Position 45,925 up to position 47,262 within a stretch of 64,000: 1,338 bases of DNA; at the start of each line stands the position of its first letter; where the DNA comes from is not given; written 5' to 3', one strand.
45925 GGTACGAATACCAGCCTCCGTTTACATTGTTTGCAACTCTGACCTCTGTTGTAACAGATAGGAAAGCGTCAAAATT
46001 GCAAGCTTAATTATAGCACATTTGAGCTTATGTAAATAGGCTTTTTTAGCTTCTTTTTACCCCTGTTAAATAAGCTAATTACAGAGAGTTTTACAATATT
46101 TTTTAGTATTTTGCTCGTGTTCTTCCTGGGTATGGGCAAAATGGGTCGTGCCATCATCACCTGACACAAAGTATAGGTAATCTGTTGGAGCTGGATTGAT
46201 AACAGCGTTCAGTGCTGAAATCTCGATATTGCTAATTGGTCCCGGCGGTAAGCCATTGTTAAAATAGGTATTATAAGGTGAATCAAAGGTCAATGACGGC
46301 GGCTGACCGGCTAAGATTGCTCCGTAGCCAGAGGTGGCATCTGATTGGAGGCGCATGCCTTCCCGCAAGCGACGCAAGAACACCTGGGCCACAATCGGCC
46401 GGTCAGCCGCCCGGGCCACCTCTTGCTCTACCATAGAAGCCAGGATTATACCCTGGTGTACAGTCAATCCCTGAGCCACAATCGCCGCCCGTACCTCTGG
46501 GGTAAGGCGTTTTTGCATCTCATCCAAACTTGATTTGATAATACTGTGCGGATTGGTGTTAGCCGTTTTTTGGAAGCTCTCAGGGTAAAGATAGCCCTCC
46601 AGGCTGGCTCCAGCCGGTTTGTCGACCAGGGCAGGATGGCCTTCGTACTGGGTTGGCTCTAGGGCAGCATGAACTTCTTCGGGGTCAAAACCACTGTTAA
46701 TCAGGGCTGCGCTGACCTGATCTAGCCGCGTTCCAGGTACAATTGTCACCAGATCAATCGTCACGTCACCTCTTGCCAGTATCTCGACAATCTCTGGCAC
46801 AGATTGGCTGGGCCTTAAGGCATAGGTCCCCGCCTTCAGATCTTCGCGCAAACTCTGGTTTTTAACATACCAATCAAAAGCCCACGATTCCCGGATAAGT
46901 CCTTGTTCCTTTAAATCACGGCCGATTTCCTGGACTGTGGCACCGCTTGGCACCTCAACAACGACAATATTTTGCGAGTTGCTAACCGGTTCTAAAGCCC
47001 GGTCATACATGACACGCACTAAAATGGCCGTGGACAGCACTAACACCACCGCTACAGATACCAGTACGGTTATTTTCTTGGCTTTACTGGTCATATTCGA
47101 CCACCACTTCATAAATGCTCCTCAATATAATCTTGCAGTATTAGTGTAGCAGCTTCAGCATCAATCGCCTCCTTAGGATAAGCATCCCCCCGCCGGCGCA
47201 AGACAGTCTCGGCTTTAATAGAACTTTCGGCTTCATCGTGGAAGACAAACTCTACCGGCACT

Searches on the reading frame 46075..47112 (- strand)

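Call 81: search_protein_families(library=pfam, max_evalue=0.0001, proteins=[window:46075-47112:-])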
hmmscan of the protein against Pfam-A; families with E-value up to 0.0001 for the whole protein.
window:46075-47112:- (345 aa): 1 family
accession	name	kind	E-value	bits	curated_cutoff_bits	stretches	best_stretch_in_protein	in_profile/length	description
PF02618.21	YceG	-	3.2e-77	260.1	32.4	1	52-338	1-275/275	YceG-like family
